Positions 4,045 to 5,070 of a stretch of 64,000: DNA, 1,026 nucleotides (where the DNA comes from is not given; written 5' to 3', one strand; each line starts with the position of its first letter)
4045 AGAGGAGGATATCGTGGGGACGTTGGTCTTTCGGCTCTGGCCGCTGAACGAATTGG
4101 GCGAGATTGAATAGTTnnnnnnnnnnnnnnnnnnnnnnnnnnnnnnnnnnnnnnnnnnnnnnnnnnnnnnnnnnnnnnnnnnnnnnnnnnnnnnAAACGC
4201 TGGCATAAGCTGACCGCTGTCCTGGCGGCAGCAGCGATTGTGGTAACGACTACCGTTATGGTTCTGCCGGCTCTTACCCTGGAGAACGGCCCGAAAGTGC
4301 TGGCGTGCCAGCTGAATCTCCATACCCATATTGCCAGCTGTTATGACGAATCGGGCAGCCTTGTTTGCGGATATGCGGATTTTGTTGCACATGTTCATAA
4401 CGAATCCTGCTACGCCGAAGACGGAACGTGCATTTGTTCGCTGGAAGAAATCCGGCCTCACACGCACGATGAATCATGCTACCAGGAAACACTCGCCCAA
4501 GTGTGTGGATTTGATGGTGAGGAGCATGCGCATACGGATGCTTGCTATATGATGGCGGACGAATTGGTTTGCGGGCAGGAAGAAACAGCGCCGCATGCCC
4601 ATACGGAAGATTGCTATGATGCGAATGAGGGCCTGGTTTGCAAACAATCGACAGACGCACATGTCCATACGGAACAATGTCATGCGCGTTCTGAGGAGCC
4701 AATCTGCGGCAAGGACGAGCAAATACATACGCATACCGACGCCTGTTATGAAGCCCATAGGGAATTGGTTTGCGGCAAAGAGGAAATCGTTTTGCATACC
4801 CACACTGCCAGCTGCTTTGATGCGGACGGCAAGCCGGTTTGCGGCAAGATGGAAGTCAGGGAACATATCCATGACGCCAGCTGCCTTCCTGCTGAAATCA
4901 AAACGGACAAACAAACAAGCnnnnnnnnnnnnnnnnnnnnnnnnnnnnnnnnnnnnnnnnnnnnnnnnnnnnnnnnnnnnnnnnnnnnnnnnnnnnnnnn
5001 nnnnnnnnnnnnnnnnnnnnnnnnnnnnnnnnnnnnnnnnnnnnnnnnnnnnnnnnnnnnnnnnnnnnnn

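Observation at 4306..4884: Nine tandem H-x-H-T-x-x-C-[YF]-x5-L-V-C-G repeats at the N-terminus of the pilus tip protein: a candidate extracellular metal-binding module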

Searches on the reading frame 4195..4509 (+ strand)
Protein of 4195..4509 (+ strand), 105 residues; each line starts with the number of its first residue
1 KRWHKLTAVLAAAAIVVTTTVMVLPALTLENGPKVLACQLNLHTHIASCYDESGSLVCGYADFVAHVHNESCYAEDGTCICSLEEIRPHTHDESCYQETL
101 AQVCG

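Call 42: find_related_loci(query=A4, collection=genome_contigs, flank=6000)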
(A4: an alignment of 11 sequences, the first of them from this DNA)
Query A4 (105 aa) in genome_contigs; peptide patterns used: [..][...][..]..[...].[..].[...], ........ (x = any residue, [..] = any of these).
372 stretches matched a pattern; 303 encode a relative of the query (tblastn E <= 1e-3); the best 80 are kept; 80 distinct loci.
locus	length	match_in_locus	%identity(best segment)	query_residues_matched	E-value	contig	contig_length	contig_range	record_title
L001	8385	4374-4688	66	1-105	3e-47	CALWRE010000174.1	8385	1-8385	MAG: uncultured Lachnospiraceae bacterium isolate E07__bin214 genome assembly, contig: E07__k127_3792918, whole genome s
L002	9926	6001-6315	65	1-105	3e-46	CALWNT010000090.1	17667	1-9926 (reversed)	MAG: uncultured Clostridia bacterium isolate E0_RP0__bin66 genome assembly, contig: E0_RP0__k127_667986, whole genome sh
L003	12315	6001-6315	61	1-105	7e-44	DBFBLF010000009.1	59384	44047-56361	MAG TPA_asm: Oscillospiraceae bacterium isolate MAG3818 k141_210835, whole genome shotgun sequence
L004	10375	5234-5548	72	1-105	1e-42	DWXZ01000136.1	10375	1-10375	MAG TPA_asm: Candidatus Acutalibacter ornithocaccae isolate ChiBcolR8-3208 ChiBcolR8__C136084_L10375_SAMN08010060, whole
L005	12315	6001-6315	58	1-105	3e-42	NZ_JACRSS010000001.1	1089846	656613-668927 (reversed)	Guopingia tenuis strain NSJ-63 L27_ctg001, whole genome shotgun sequence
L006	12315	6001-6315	56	1-105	1e-40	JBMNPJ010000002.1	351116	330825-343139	MAG: Massiliimalia sp. isolate SBF912SR2HQ0036 scaffold_37_c1, whole genome shotgun sequence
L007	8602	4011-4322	64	1-105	2e-39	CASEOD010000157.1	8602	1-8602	uncultured Eubacteriales bacterium isolate CO.O21.metabat-bins.24 genome assembly, contig: CO.O21.metabat-bins.24.fa_k14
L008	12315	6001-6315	69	1-105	1e-39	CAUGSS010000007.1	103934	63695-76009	MAG TPA_asm: uncultured Eubacteriales bacterium isolate SRR16244405_bin.36_MetaWRAP_v1.3_MAG genome assembly, contig: ER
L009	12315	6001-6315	57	1-105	7e-35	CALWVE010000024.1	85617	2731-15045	MAG: uncultured Clostridia bacterium isolate E13__bin199 genome assembly, contig: E13__k127_2873481, whole genome shotgu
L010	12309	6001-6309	50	1-105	4e-34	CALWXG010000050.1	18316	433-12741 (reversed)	MAG: uncultured Oscillospiraceae bacterium isolate BRZ_CL__bin8 genome assembly, contig: BRZ_CL__NODE_3153_length_18316_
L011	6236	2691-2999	59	1-104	6e-33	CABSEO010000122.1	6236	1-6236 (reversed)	MAG TPA_asm: uncultured Emergencia sp. isolate MGYG-HGUT-02217 genome assembly, contig: GUT_GENOME138794_122, whole geno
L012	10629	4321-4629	55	1-105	8e-33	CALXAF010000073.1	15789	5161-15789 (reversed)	MAG: uncultured Oscillospiraceae bacterium isolate E01__bin70 genome assembly, contig: E01__k127_408801, whole genome sh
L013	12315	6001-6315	50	1-105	2e-32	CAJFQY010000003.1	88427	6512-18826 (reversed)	Candidatus Pararuminococcus gallinarum isolate Chicken_15_mag_192 genome assembly, contig: MAGpy_11413_15_idba_bin_192_f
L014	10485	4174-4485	55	1-104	2e-30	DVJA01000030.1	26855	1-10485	MAG TPA_asm: Candidatus Scatomorpha merdigallinarum isolate CHK187-5235 CHK187__C91903_L26855_ERR3414582, whole genome s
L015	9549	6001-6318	47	1-103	4e-30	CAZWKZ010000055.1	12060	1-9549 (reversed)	MAG TPA_asm: uncultured Oscillospiraceae bacterium isolate SRP222994_co1_549 genome assembly, contig: NODE_11163_length_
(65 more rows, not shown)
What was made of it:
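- The hosts are strictly anaerobic gut Clostridia (call 42). The hosts are strict anaerobes of the gut (call 42). The hosts are anaerobes (call 42).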

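Call 47: search_solved_structures(query=A4, max_evalue=10, show_alignments=2)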
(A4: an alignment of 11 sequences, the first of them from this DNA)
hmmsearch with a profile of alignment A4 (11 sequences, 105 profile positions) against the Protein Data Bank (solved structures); distinct sequences matched with E-value up to 10: 0.

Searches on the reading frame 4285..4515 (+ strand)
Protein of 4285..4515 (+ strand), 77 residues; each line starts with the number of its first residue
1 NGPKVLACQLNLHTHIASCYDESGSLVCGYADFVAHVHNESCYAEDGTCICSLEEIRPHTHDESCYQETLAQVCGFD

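Call 54: predict_structure(alignment_id=A5)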
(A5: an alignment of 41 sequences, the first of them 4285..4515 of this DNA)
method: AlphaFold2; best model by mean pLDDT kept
length: 77 residues; sequences in the alignment: 41
mean_pLDDT: 59.5   pTM: 0.31
mean pLDDT of the five models: 59.5, 54.0, 53.6, 53.2, 50.7
residues with pLDDT >= 90: 0; 70-90: 24; 50-70: 28; < 50: 25
segments of 3 or more residues with pLDDT < 50: 1-11, 31-34, 70-77
pLDDT, mean of each block of 10 residues (from residue 1): 38 67 70 57 83 58 56 41
secondary structure, 60 per line:
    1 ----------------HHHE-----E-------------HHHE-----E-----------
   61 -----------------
elements in order:
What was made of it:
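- Tried and rejected: The run on units 1-3 with an in-register ortholog alignment was less confident than the first (pLDDT 59.5, call 54).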

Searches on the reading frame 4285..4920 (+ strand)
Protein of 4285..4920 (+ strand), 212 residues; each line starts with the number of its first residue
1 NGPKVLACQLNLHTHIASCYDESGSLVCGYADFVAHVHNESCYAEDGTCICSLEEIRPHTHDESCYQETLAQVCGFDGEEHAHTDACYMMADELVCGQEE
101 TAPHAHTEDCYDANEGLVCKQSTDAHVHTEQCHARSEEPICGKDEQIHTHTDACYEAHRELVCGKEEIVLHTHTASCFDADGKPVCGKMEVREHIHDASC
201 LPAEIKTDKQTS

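Call 6: search_protein_families(library=ncbifam, proteins=[window:4285-4920:+], max_evalue=1)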
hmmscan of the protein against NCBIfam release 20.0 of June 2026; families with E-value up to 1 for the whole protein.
window:4285-4920:+ (212 aa): 0 families

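Call 8: search_solved_structures(query=window:4285-4920:+, max_evalue=10, show_alignments=2)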
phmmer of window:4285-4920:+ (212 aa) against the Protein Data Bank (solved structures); distinct sequences matched with E-value up to 10: 0.

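Call 9: find_homologous_proteins(query=window:4285-4920:+, max_evalue=0.001)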
Query window:4285-4920:+ (212 aa): 165 proteins with E <= 0.001 among 220 candidates; the best 120 are listed.
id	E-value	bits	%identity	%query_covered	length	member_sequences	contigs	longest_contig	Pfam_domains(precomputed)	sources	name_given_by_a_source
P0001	5.5e-63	231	46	95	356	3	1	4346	-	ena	-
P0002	2.5e-45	173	43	95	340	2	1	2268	-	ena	-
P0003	7.3e-45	171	35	94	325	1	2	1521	-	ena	-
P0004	3.2e-38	150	37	95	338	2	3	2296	-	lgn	-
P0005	6.5e-37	145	41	94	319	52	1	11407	-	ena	-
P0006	1.6e-36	144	45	79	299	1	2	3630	-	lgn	-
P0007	3.0e-35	140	52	57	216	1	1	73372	-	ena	-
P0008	1.1e-32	131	42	93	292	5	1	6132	-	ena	-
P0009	1.7e-32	131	39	80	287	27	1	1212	-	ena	-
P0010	2.2e-32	130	40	88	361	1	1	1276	-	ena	-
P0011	2.6e-31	127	41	78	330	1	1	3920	-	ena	-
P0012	9.3e-31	125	34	92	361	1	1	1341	-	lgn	-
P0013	1.1e-30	125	41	86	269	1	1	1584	-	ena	-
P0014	1.9e-30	124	41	87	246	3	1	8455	-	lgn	-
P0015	1.5e-29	121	38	82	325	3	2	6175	-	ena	-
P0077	1.4e-12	66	43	52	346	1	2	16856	PF05257.23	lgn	-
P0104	1.5e-9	56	43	50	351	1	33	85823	-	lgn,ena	-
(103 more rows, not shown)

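Call 23: predict_structure(alignment_id=A1)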
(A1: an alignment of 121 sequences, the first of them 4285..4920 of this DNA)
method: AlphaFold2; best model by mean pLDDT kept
length: 212 residues; sequences in the alignment: 121
mean_pLDDT: 68.5   pTM: 0.29
mean pLDDT of the five models: 68.5, 67.8, 65.3, 64.1, 63.4
residues with pLDDT >= 90: 26; 70-90: 71; 50-70: 88; < 50: 27
segments of 3 or more residues with pLDDT < 50: 100-105, 121-128, 206-212
pLDDT, mean of each block of 10 residues (from residue 1): 52 82 88 72 92 74 75 72 78 60 55 67 45 58 68 63 62 86 83 61 51 38
secondary structure, 60 per line:
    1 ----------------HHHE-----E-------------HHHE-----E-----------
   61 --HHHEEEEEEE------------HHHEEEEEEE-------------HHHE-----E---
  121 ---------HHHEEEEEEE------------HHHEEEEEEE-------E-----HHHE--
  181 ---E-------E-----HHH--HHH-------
elements in order: E66-72 E88-94 E133-139 E155-161
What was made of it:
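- The AlphaFold2 confidence is only moderate (mean pLDDT 68.5 and 59.5; calls 23, 54). AlphaFold2 gives the same local structure in every unit: a 3-residue helix ending at the last Cys, then a hairpin. pLDDT is 82-92 in units 1-3 and 8-9 (call 23). The AlphaFold2 model puts both Cys at the base of one hairpin (call 23). Cys i and Cys i+9 are therefore diagonal and should point to opposite faces of the hairpin (inference from call 23).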

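Call 26: search_protein_representatives(alignment_id=A1)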
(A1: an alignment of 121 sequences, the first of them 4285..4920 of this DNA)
Query: 121 sequences, 276 profile positions. Proteins with E-value up to 0.001 (for the whole library): 6691; up to 1e-10: 5210; up to 1e-30: 2986. The best 150 are listed.
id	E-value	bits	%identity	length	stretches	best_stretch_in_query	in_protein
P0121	7.3e-207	701.3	-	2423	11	8-144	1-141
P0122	1.0e-202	687.7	-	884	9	54-188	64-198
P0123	2.0e-199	677.0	-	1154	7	17-165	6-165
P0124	1.4e-197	670.9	-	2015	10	59-190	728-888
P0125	1.8e-189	644.3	-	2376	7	8-165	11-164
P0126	1.1e-181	618.7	-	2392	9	8-143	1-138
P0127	3.6e-175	597.4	-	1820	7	8-145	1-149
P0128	3.8e-175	597.3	-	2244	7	8-143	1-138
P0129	5.3e-175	596.8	-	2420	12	8-144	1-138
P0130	2.6e-168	574.9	-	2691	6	8-166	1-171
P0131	6.0e-168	573.7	-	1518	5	8-168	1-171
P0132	1.8e-163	559.1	-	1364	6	8-165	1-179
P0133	1.7e-159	546.0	-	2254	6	14-148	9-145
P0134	1.0e-157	540.2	-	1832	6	63-177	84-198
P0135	2.5e-156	535.6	-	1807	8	8-130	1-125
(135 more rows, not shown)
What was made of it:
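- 6,691 protein clusters match at E<=1e-3 (call 26). Thousands of homologs keep the same ligands (calls 9, 26).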

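Call 27: fold_search(model_id=the predicted structure, library=pdb)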
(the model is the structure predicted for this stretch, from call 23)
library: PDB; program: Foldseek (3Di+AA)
matches with E <= 10: 4; with E <= 0.001: 0
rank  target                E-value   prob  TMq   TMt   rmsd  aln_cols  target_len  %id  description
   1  2zxx_F                2.2e+00  0.16  0.14  0.16   4.4        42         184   21  Crystal structure of Cdt1/geminin complex (released 2009-02-17)
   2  7tlf_G                4.7e+00  0.01  0.07  0.15   8.7        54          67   15  Structure of the photoacclimated Light Harvesting Complex PE545 from Proteomonas sulcata (released 2022-02-09)
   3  1qgw_B                8.1e+00  0.01  0.09  0.14  11.3        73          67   14  CRYSTAL STRUCTURE OF PHYCOERYTHRIN 545 FROM THE MARINE CRYPTOPHYTE RHODOMONAS CS24 (released 1999-05-19)
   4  7ane_ag               9.3e+00  0.02  0.13  0.07  14.2        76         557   12  Leishmania Major mitochondrial ribosome (released 2021-06-23)
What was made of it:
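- On Known solved folds (PDB): The best Foldseek hit has E = 2.2 (call 27).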

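Call 32: search_protein_families(library=pfam, alignment_id=A3, max_evalue=0.001)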
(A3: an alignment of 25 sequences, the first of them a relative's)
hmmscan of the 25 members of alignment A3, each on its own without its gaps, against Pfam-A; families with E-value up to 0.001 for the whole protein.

A. member 1, P0259 (2942 aa): 2 families
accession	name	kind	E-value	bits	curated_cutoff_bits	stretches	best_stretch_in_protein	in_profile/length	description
PF05738.19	Cna_B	-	6.8e-55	183.9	22.3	5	1991-2096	1-87/87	Cna protein B-type domain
PF17802.7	SpaA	-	9.9e-12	45.3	23.1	1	1267-1358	2-74/91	Prealbumin-like fold domain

B. families by the number of members that match (of 25 scanned): 15 families
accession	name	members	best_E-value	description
PF17802.7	SpaA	13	2.6e-73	Prealbumin-like fold domain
PF05738.19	Cna_B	8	6.8e-55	Cna protein B-type domain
PF00746.26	Gram_pos_anchor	8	4.1e-07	LPXTG cell wall anchor motif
PF24547.1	DUF7601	6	4.4e-35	Domain of unknown function (DUF7601)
PF05257.22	CHAP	5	1.3e-10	CHAP domain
PF13519.12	VWA_2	5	5.6e-10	von Willebrand factor type A domain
PF00092.34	VWA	4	3.5e-06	von Willebrand factor type A domain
PF19407.5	DUF5979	3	1e-08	Domain of unknown function (DUF5979)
PF21426.3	GBS104-like_Ig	2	1.1e-09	Tip pilin GBS104-like, Ig-like domain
PF20597.4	pAdhesive_15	1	1.4e-16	Putative Ice-binding-like adhesive domain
PF05737.18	Collagen_bind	1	4.2e-11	Collagen binding domain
PF12892.13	FctA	1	5.7e-09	Spy0128-like isopeptide containing domain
PF08341.16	TED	1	2.8e-06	Thioester domain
PF07691.17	PA14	1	8.5e-06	PA14 domain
PF01551.29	Peptidase_M23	1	0.00054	Peptidase family M23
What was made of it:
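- Partner domains are adhesin and hydrolase types: SpaA, Cna_B, VWA, TED and CHAP (call 32). Partner domains are adhesin and hydrolase types (call 32).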

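Call 52: search_dna_similar(query=window:4285-4920:+, collection=plasmids, mode=protein, max_evalue=0.00001, max_rows=20)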
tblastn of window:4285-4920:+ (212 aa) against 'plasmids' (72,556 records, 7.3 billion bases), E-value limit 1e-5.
No match.
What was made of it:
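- Tried and rejected: There was no plasmid hit (call 52).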

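Call 53: search_dna_similar(query=window:4285-4920:+, collection=phages, mode=protein, max_evalue=0.00001, max_rows=15)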
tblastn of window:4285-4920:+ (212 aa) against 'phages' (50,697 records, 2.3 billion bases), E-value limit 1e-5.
Records with a match: 1; places in all: 1; records where one place covers at least 80% of the query: 1.
Best place of each record, by identity: <60% 1.
By first word of the organism name: Bacteriophage 1.
By host as written in the record: - 1.
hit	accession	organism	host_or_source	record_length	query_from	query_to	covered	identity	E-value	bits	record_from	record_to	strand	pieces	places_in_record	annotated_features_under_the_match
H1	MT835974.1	Bacteriophage sp.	human fecal samples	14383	8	178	81%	33.8%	2e-8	59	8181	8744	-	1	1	record has no annotation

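Call 62: find_encoding_contigs(protein=P0077, flank=8000, max_places=2)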
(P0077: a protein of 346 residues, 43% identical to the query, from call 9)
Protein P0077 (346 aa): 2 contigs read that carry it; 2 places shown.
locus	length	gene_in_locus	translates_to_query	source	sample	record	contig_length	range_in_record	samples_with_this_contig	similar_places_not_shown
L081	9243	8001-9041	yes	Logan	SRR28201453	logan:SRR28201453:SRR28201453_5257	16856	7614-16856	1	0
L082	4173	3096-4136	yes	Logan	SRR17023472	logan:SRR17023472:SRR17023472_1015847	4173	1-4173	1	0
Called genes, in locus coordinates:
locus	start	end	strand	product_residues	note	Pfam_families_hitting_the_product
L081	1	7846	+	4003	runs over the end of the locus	PF09479:Flg_new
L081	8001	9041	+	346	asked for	PF05257:CHAP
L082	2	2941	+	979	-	?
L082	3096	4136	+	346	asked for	PF05257:CHAP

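Call 63: find_encoding_contigs(protein=P0104, flank=8000, max_places=2)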
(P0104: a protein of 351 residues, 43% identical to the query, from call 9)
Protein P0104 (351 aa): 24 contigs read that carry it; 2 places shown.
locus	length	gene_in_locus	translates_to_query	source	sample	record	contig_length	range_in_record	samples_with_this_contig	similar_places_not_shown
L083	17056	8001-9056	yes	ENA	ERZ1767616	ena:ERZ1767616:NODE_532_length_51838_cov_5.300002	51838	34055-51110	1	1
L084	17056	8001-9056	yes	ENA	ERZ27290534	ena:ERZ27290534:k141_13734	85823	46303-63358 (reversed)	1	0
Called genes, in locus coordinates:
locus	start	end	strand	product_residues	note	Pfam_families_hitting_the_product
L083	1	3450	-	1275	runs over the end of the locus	PF13306:LRR_5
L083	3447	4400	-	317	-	PF02518:HATPase_c, PF00072:Response_reg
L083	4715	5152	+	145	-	-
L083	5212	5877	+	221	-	-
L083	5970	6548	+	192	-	-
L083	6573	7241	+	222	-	PF12389:Peptidase_M73 (weak)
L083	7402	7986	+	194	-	-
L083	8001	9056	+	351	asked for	-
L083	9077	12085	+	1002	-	PF00092:VWA (faint), PF13519:VWA_2 (faint)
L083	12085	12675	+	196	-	-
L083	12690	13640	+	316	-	-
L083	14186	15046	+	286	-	PF00188:CAP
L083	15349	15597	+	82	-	PF20293:MC6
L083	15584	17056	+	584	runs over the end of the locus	PF10088:DUF2326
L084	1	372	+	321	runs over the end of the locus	PF01076:Mob_Pre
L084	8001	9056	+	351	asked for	-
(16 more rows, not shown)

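Call 75: get_annotated_region(hit=H1, flank=6000)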
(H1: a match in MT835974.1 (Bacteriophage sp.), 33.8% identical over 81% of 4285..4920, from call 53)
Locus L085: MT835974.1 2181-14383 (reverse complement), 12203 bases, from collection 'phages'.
description: UNVERIFIED: Bacteriophage sp. clone scaffold_1106 genomic sequence.
organism: Bacteriophage sp. (NCBI taxid 38018)
taxonomy: Viruses
host: -; source: human fecal samples; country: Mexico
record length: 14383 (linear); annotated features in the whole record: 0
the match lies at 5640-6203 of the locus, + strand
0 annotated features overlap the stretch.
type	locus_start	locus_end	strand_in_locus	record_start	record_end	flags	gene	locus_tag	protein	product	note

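Call 76: fold_search(model_id=the predicted structure, library=viral)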
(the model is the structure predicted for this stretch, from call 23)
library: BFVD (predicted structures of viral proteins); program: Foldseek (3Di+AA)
matches with E <= 10: 21; with E <= 0.001: 0
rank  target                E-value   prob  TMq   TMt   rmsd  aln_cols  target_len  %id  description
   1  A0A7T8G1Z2            2.0e+00  0.01  0.07  0.04  27.0       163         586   10  Uncharacterized protein [French Guiana reovirus]
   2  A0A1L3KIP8            2.8e+00  0.01  0.14  0.07  25.3       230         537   12  Putative glycoprotein 1 [Beihai hermit crab virus 4]
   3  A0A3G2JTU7            2.8e+00  0.01  0.10  0.06  25.9       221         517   12  Hoar [Spodoptera exigua multiple nucleopolyhedrovirus]
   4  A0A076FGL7            3.6e+00  0.01  0.10  0.08  24.4       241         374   15  Uncharacterized protein [Aureococcus anophagefferens virus]
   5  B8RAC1                3.9e+00  0.06  0.14  0.22   7.4        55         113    9  Major capsid protein L1 (Fragment) [Human papillomavirus]
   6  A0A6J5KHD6            3.9e+00  0.01  0.11  0.04  25.6       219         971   13  Pectate lyase superfamily protein [uncultured Caudovirales phage]
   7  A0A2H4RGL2            5.1e+00  0.01  0.14  0.08  22.5       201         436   11  2b protein [Tobacco rattle virus]
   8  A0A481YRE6            5.4e+00  0.01  0.15  0.15  25.3       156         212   15  Transmembrane protein (Fragment) [Iridovirus LCIVAC01]
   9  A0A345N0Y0            5.4e+00  0.00  0.09  0.07  23.4       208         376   13  (no name in the UniProt tables at hand)
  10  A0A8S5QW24            5.8e+00  0.01  0.10  0.12  19.6        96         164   12  Virulence protein [Myoviridae sp. ctTK08]
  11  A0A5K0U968            7.6e+00  0.00  0.07  0.05  32.0       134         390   16  Uncharacterized protein [Yasminevirus sp. GU-2018]
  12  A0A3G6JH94            8.1e+00  0.03  0.12  0.34   8.8        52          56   19  (no name in the UniProt tables at hand)
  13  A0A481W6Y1            8.1e+00  0.01  0.11  0.12  23.0       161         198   12  Uncharacterized protein [Pseudomonas phage Lana]
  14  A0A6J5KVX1            8.1e+00  0.00  0.09  0.03  21.3       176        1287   12  Uncharacterized protein [uncultured Caudovirales phage]
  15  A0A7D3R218            9.3e+00  0.01  0.09  0.07  15.2        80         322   11  Papain-like cysteine peptidase superfamily protein [Fadolivirus FV1/VV64]
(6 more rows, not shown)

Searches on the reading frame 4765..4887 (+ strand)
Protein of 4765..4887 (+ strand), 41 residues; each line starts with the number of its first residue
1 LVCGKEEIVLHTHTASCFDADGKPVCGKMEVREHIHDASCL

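Call 46: search_solved_structures(query=A2, max_evalue=10, show_alignments=3)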
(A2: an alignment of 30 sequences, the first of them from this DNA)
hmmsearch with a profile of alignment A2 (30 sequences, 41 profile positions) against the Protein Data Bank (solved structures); distinct sequences matched with E-value up to 10: 0.
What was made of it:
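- On Known solved folds (PDB): phmmer and hmmsearch gave 0 hits at E<=10 (calls 8, 46, 47).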
